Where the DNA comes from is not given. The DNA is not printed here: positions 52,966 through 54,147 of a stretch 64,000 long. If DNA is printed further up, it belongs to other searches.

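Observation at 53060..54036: High-GC island 4: single hypothetical gene inserted between the rpsI terminator and the glycan operon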

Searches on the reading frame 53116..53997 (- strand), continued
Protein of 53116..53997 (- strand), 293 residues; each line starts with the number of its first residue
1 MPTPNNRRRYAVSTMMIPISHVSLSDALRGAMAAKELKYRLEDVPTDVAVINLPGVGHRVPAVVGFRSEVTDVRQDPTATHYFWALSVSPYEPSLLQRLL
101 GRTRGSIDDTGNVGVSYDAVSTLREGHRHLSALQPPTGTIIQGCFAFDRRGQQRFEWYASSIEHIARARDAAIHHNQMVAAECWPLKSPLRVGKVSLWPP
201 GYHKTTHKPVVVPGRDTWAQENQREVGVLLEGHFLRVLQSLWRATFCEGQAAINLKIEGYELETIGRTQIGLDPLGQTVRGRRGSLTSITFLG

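Call 40: predict_structure(alignment_id=A2)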
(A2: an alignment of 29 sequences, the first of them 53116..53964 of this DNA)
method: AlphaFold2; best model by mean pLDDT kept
length: 282 residues; sequences in the alignment: 29
mean_pLDDT: 83.3   pTM: 0.78
mean pLDDT of the five models: 83.3, 83.3, 83.0, 82.1, 79.6
residues with pLDDT >= 90: 146; 70-90: 80; 50-70: 39; < 50: 17
segments of 3 or more residues with pLDDT < 50: 95-97, 100-104, 277-282
pLDDT, mean of each block of 10 residues (from residue 1): 81 76 70 93 90 96 96 93 81 51 65 96 97 95 96 92 88 75 79 77 96 98 94 93 96 70 61 49 34
secondary structure, 60 per line:
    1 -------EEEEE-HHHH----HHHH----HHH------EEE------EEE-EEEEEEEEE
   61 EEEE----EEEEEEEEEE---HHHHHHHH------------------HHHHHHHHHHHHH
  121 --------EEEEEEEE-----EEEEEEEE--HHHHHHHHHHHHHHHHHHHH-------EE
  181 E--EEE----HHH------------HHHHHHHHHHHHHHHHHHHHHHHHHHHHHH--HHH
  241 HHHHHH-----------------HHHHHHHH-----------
elements in order: E8-12 H14-17 H22-25 E39-41 E48-50 E52-64 E69-78 H82-89 H108-120 E129-136 E142-149 H152-171 E179-181 E184-186 H206-235 H238-246 H264-271
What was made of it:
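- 53116..53964 (-): Coding sequence of a 282-aa soluble protein (GTG start, TAA stop), founding member of an unannotated family restricted to Uhrbacteria. The AlphaFold2 model has pLDDT 83.3 and pTM .78 (call 40).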

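Call 44: fold_search(model_id=the predicted structure, library=pdb)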
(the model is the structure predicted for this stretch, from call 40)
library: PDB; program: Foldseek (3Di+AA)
matches with E <= 10: 487; with E <= 0.001: 0
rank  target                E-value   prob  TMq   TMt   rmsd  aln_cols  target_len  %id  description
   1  5wki_A                1.0e-01  0.14  0.19  0.20  16.6       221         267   11  Crystal structure of PG90 TCR-CD1b-PG complex (released 2017-11-01)
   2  5cd4_I                1.3e-01  0.07  0.11  0.08  23.1       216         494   10  The Type IE CRISPR Cascade complex from E. coli, with two assemblies in the asymmetric unit arranged back-to-back (released 2015-08-26)
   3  9hl8_A                1.9e-01  0.04  0.12  0.09  29.3       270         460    9  TRPML1 in complex with compound 8 (released 2025-06-04)
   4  3t8x_C                2.3e-01  0.09  0.15  0.15  16.3       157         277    9  Crystal structure of human CD1b in complex with synthetic antigenic diacylsulfoglycolipid SGL12 and endogenous spacer (released 2011-10-26)
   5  8vz8_A                2.4e-01  0.08  0.17  0.18  15.3       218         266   13  Crystal structure of mouse MAIT M2B TCR-MR1-5-OP-RU complex (released 2024-04-10)
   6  7rym_A                2.6e-01  0.08  0.17  0.18  17.7       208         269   10  CD1a-endo-gdTCR complex (released 2022-05-18)
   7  6irl_A                2.6e-01  0.07  0.14  0.15  11.3       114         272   14  Crystal structure of 8-mer peptide from avian influenza H5N1 virus in complex with BF2*1501 (released 2020-03-18)
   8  5l2j_A                2.6e-01  0.06  0.13  0.13   8.2       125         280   10  Crystal Structure of human CD1b in complex with C36-GMM (released 2016-11-16)
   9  8dv4_A                2.7e-01  0.08  0.17  0.17  14.5       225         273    9  Crystal structure of the BC8B TCR-CD1b-PI complex (released 2023-04-19)
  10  1gzp_A                2.7e-01  0.08  0.16  0.16   7.5       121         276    8  CD1b in complex with GM2 ganglioside (released 2002-07-31)
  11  3l9r_C                3.5e-01  0.10  0.16  0.16   8.3       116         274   10  Crystal structure of bovine CD1b3 with endogenously bound ligands (released 2010-06-16)
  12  6d64_A                3.5e-01  0.05  0.14  0.14   7.7       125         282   10  Crystal Structure of Human CD1b in Complex with POPC (released 2019-01-16)
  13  1onq_A                3.7e-01  0.09  0.14  0.14   8.3       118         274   12  Crystal Structure of CD1a in Complex with a Sulfatide (released 2003-08-05)
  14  1onq_C                3.9e-01  0.07  0.12  0.12  16.1       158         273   10  Crystal Structure of CD1a in Complex with a Sulfatide (released 2003-08-05)
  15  4u7u_A                3.9e-01  0.04  0.13  0.09  23.5       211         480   11  Crystal structure of RNA-guided immune Cascade complex from E.coli (released 2014-08-27)
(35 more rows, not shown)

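Call 54: fold_search(model_id=the predicted structure, library=viral)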
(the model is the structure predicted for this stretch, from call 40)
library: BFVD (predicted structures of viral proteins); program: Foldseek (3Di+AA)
matches with E <= 10: 383; with E <= 0.001: 0
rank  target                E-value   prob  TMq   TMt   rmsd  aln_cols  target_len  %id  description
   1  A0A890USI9            5.5e-02  0.07  0.11  0.13  25.4       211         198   10  Uncharacterized protein [Microbacterium phage Shocker]
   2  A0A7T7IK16            1.9e-01  0.08  0.15  0.12  21.4       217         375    8  (no name in the UniProt tables at hand)
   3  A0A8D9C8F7            2.0e-01  0.04  0.13  0.15  21.3       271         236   12  Uncharacterized protein [uncultured marine phage]
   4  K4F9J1                2.1e-01  0.16  0.17  0.28  10.1        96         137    9  Uncharacterized protein [Cronobacter phage vB_CsaM_GAP32]
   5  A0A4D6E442            2.2e-01  0.03  0.09  0.11  25.0       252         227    9  Uncharacterized protein [Gordonia phage GodonK]
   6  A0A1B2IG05            2.4e-01  0.09  0.13  0.13  12.6       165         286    8  (no name in the UniProt tables at hand)
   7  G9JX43                2.5e-01  0.08  0.12  0.15  13.1       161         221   10  Triplex subunit 1 (Fragment) [Elephant endotheliotropic herpesvirus 1B]
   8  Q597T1                2.5e-01  0.06  0.10  0.16  14.4       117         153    9  Uncharacterized protein [Lactobacillus phage phiJL-1]
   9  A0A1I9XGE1            3.1e-01  0.03  0.11  0.11  23.4       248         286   12  Uncharacterized protein [uncultured virus]
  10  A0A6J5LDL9            3.3e-01  0.16  0.13  0.23   9.3        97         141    8  Uncharacterized protein [uncultured Caudovirales phage]
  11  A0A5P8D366            3.5e-01  0.09  0.14  0.18  14.6       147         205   11  (no name in the UniProt tables at hand)
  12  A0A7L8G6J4            3.5e-01  0.03  0.10  0.06  24.6       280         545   10  Portal protein [Rhizobium phage Palo]
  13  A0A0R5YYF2            3.9e-01  0.07  0.12  0.10  13.7       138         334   12  Capsid protein [phocid gammaherpesvirus 3]
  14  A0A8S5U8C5            4.4e-01  0.05  0.11  0.20  13.6       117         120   13  Uncharacterized protein [Podoviridae sp. ctdxt3]
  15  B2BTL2                4.4e-01  0.05  0.14  0.19  22.3       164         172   14  Uncharacterized protein [Lactococcus phage 1706]
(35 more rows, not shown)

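Call 60: find_related_loci(query=A1, collection=metagenome_contigs, flank=6000)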
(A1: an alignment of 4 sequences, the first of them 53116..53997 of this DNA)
Query A1 (293 aa) in metagenome_contigs; peptide patterns used: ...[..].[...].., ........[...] (x = any residue, [..] = any of these).
202 stretches matched a pattern; 1 encode a relative of the query (tblastn E <= 1e-3); 1 distinct loci.
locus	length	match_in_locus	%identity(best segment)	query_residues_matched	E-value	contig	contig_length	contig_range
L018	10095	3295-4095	43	17-293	2e-59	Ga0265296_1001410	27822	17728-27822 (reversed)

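Call 61: find_related_loci(query=A1, collection=viral_contigs, flank=6000)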
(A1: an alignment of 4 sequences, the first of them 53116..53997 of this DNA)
Query A1 (293 aa) in viral_contigs; peptide patterns used: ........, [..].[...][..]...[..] (x = any residue, [..] = any of these).
37 stretches matched a pattern, but none encodes a relative of the query by tblastn (E <= 1e-3).
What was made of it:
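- No viral copy was found (call 61).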

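Call 65: list_cluster_members(proteins=[P0008, P0017, P0004, P0041, P0011, P0013, P0022, P0034])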
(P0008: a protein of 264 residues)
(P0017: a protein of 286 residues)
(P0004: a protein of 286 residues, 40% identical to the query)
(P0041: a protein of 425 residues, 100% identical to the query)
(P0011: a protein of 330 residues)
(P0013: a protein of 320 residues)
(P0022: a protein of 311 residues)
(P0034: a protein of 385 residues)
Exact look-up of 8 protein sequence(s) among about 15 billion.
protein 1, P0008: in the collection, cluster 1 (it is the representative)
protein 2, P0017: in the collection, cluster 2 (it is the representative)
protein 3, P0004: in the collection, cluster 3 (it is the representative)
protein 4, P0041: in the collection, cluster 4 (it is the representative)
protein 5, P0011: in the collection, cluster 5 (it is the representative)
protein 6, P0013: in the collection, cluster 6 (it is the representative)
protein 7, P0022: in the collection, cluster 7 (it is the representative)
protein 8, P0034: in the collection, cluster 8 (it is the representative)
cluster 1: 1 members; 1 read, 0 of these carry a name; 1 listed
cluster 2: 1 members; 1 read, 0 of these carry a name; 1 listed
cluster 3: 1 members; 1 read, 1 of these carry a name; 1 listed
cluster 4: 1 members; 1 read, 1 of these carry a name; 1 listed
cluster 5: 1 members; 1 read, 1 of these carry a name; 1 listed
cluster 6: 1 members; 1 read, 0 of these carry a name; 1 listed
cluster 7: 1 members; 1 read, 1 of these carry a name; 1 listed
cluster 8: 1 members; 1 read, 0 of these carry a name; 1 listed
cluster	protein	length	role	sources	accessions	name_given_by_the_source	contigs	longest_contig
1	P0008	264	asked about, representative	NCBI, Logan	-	-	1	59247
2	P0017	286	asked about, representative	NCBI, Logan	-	-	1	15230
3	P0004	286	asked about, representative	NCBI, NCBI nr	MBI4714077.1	hypothetical protein HY771_02750 [Candidatus Uhrbacteria bacterium] | hypothetical protein [Candidatus Uhrbacteria bacterium]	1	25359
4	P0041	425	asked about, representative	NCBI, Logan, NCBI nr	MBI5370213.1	VWA domain-containing protein [Candidatus Uhrbacteria bacterium]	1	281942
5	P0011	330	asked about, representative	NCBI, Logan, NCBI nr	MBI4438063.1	hypothetical protein HY631_03890 [Candidatus Uhrbacteria bacterium] | hypothetical protein [Candidatus Uhrbacteria bacterium]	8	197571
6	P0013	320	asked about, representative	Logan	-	-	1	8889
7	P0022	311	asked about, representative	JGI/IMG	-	hypothetical protein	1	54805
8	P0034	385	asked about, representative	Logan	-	-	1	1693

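Call 71: find_homologous_proteins(query=A2, max_evalue=0.01)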
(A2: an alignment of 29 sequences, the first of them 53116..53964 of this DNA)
Query A2 (29 sequences) (282 aa, profile of the alignment): 4 proteins with E <= 0.01 among 8000 candidates.
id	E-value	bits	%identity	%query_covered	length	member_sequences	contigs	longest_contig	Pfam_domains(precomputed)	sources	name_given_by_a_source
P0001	5.0e-84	300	100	99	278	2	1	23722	-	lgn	-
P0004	8.7e-79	283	40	99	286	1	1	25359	-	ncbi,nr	ncbi:hypothetical protein HY771_02750 [Candidatus Uhrbacteria bacterium]|nr:hypothetical protein [Ca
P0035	6.4e-63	231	22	58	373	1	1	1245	-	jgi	jgi:hypothetical protein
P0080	1.7e-51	193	19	84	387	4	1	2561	-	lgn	-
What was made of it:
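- Tried and rejected: A profile search with A2 through the word-indexed database added only one new member, because of the candidate cap (call 71).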

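Call 88: predict_structure(alignment_id=A3)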
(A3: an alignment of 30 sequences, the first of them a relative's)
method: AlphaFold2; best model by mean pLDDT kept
length: 286 residues; sequences in the alignment: 30
mean_pLDDT: 81.8   pTM: 0.76
mean pLDDT of the five models: 81.8, 81.6, 80.5, 80.3, 77.4
residues with pLDDT >= 90: 148; 70-90: 57; 50-70: 68; < 50: 13
segments of 3 or more residues with pLDDT < 50: 268-273
pLDDT, mean of each block of 10 residues (from residue 1): 71 74 66 89 90 96 88 93 85 54 72 96 96 95 96 95 91 63 80 97 97 95 94 97 76 61 52 49 51
secondary structure, 60 per line:
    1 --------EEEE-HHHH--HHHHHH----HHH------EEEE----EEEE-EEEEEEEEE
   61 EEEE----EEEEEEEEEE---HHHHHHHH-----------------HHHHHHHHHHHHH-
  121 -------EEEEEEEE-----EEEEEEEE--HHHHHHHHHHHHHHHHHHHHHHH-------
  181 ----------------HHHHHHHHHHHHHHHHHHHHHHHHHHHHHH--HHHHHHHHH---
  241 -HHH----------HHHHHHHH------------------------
elements in order: E9-12 H14-17 H20-25 E39-42 E47-50 E52-64 E69-78 H82-89 H107-119 E128-135 E141-148 H151-173 H197-226 H229-237 H255-262
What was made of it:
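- Two independent AlphaFold2 models (pLDDT 83.3 and 81.8) show the same architecture (calls 40, 88). AlphaFold2 gives a confident fold (calls 40, 88).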

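Call 90: fold_search(model_id=the predicted structure, library=pdb)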
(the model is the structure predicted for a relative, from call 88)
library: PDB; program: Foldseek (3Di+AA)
matches with E <= 10: 380; with E <= 0.001: 0
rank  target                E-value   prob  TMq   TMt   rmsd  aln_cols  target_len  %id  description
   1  9vvn                  2.9e-02  0.44  0.22  0.32  14.6       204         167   13  Crystal structure of computationally designed protein VTP-4 (released 2025-08-13)
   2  9eb9_A                1.7e-01  0.04  0.11  0.08  27.6       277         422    7  Human TRPML1 bound to Sybody94 (released 2026-01-21)
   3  9hl3_A                3.0e-01  0.04  0.11  0.08  28.0       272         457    8  TRPML1 in complex with compound 1a (released 2025-06-04)
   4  3s6c_A                3.8e-01  0.06  0.14  0.12  21.2       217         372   10  Structure of human CD1e (released 2011-07-20)
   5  5cd4_I                4.0e-01  0.05  0.13  0.09  23.8       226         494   12  The Type IE CRISPR Cascade complex from E. coli, with two assemblies in the asymmetric unit arranged back-to-back (released 2015-08-26)
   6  8zkr_D                4.0e-01  0.03  0.10  0.07  27.0       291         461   10  Structure of Polycystin-1/Polycystin-2 complex with phosphatidic acid bound (released 2025-05-21)
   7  9hj8_A                4.3e-01  0.03  0.11  0.08  26.4       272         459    9  TRPML1 in complex with compound 5 (released 2025-06-04)
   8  8zkt_D                4.5e-01  0.06  0.10  0.07  22.5       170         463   12  Structure of Polycystin-1/Polycystin-2 complex with GOF mutations (released 2025-05-21)
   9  1z5l_C                4.8e-01  0.11  0.21  0.22  15.9       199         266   10  Structure of a highly potent short-chain galactosyl ceramide agonist bound to CD1D (released 2005-07-19)
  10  6mss_C                6.5e-01  0.07  0.17  0.18  16.4       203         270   10  Diversity in the type II Natural Killer T cell receptor repertoire and antigen specificity leads to differing CD1d doc (released 2019-10-02)
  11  8z6h_B                6.9e-01  0.06  0.09  0.06  22.4       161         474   13  Structure of Polycystin-1/Polycystin-2 complex with Phosphatidylglycerol-bound (released 2025-04-23)
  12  8sos_A                7.3e-01  0.07  0.19  0.20  15.1       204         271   11  Human CD1d presenting sphingomyelin C24:1 in complex with VHH nanobody 1D17 (released 2023-12-13)
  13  4wo4_A                7.3e-01  0.07  0.19  0.19  14.5       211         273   10  The molecular bases of Delta/Alpha beta T cell-mediated antigen recognition. (released 2014-11-26)
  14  3huj_C                7.3e-01  0.07  0.18  0.19  12.0       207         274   11  Crystal structure of human CD1d-alpha-Galactosylceramide in complex with semi-invariant NKT cell receptor (released 2009-07-28)
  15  8zkr_B                7.3e-01  0.05  0.09  0.06  22.1       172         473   12  Structure of Polycystin-1/Polycystin-2 complex with phosphatidic acid bound (released 2025-05-21)
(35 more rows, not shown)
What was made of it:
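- On Known structural fold (PDB, BFVD): The best hits were E .03-.1 with TM <= .22 for two models (calls 44, 54, 90).
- Closest known: MHC class I-like platform fold. Same: These chains recur among the top Foldseek hits for both models, and both have a beta-sheet overlaid by long helices (calls 44, 90).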
